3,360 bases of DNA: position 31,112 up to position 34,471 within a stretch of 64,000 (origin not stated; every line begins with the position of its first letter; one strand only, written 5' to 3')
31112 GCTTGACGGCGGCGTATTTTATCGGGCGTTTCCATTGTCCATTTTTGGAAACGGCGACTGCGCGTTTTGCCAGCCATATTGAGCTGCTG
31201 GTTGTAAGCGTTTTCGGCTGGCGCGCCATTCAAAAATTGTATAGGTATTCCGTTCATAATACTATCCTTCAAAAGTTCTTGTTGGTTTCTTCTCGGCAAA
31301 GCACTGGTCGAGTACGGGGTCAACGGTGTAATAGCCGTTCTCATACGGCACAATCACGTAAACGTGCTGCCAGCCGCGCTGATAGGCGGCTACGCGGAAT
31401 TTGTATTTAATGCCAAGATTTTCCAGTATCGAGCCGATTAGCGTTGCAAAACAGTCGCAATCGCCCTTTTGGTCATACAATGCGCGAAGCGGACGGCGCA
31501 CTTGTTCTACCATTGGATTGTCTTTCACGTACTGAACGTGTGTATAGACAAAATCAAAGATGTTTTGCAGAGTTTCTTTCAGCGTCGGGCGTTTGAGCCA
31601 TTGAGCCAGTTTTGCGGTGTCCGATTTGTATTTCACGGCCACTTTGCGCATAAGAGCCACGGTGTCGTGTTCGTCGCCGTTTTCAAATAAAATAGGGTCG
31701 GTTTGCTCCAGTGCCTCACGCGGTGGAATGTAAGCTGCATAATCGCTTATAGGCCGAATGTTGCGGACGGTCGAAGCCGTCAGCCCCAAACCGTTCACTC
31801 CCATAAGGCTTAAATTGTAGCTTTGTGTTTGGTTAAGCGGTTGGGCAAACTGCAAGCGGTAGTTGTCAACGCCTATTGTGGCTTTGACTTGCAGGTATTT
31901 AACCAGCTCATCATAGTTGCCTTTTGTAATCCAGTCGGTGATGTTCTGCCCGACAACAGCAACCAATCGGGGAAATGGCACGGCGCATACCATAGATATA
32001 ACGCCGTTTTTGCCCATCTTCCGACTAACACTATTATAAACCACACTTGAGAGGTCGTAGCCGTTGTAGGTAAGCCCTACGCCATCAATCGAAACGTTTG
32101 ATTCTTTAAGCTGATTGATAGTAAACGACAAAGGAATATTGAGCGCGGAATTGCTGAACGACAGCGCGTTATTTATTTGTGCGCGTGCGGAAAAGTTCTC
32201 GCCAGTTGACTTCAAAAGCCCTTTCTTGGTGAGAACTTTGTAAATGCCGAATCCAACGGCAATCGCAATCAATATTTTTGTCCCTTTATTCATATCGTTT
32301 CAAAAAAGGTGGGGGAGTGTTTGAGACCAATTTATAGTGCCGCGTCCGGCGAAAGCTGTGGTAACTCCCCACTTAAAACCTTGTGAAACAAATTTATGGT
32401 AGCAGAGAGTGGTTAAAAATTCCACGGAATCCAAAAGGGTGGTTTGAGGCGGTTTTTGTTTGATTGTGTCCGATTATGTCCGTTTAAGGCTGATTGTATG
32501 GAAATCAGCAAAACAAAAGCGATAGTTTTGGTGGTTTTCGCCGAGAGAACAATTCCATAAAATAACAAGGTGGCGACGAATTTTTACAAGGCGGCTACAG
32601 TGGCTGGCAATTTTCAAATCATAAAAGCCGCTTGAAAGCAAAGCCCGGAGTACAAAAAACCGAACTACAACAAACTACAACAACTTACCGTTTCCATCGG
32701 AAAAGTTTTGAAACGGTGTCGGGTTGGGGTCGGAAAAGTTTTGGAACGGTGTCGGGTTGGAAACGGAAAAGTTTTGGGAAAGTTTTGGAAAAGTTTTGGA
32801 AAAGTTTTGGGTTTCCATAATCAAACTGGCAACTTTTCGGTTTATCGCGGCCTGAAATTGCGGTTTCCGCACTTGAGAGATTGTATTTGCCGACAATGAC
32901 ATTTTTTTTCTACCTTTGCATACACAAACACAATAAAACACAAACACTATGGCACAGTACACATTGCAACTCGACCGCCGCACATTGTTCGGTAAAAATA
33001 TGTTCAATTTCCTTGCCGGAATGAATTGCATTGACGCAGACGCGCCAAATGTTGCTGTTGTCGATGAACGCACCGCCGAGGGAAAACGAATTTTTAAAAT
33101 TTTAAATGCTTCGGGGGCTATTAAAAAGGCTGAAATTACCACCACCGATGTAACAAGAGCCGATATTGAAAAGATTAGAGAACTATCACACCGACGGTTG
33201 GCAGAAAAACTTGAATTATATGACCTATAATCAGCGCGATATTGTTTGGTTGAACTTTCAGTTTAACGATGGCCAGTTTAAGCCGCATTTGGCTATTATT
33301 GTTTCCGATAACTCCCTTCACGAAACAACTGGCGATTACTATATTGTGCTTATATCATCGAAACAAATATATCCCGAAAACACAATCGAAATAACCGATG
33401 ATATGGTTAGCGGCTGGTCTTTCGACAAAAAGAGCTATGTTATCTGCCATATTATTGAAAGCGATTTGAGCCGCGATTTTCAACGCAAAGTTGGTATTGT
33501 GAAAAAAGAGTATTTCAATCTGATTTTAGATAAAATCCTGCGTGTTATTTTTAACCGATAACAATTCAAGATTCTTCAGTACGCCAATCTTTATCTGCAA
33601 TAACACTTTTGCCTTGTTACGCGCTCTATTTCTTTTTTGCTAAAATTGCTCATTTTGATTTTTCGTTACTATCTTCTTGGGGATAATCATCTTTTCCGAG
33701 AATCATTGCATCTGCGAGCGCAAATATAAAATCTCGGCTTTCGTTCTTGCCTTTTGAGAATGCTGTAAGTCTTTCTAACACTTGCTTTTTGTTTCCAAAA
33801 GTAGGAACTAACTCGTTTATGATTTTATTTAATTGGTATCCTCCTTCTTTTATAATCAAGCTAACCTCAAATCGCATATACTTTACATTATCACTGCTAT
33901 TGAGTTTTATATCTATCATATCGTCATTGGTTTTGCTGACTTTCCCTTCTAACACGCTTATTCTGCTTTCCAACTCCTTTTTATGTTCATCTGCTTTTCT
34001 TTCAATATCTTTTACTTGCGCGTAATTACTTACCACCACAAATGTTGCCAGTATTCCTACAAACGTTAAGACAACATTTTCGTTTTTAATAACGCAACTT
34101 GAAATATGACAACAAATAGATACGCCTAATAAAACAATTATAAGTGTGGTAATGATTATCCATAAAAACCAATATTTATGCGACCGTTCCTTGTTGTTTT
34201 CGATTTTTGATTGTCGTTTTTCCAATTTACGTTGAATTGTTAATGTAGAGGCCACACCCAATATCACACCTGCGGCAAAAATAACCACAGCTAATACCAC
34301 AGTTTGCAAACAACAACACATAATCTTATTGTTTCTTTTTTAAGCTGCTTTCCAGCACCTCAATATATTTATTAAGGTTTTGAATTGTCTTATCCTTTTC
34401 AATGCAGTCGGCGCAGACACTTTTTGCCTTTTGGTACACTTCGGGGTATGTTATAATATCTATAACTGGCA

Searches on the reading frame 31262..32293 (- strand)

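Call 24: search_protein_families(library=phrogs, proteins=[window:31262-32293:-], max_evalue=0.0001)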
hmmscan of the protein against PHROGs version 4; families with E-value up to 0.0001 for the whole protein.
window:31262-32293:- (343 aa): 0 families

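Call 29: search_protein_families(library=pfam, proteins=[window:31262-32293:-], max_evalue=0.001)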
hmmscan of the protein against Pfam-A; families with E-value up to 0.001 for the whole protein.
window:31262-32293:- (343 aa): 2 families
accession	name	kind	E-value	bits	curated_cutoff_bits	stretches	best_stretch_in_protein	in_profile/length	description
PF01841.26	Transglut_core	-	6.3e-07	30.1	23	1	233-326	11-108/108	Transglutaminase-like superfamily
PF04473.18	DUF553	-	8.5e-06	25.7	20.5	1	225-325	2-112/140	Transglutaminase-like domain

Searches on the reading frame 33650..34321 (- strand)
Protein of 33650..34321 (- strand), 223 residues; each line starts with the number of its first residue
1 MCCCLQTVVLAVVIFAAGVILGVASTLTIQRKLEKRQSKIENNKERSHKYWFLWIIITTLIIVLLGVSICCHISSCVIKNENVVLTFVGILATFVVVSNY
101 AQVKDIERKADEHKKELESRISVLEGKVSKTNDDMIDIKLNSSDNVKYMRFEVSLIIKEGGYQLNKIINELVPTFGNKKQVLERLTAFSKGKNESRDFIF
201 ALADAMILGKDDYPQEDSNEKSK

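Call 25: search_protein_families(library=pfam, proteins=[window:33650-34321:-], max_evalue=0.001)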
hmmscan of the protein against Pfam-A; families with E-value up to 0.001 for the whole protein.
window:33650-34321:- (223 aa): 1 family
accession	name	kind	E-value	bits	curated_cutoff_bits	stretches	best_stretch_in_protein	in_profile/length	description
PF00335.26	Tetraspanin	-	0.00014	22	32.1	1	6-123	11-122/225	Tetraspanin family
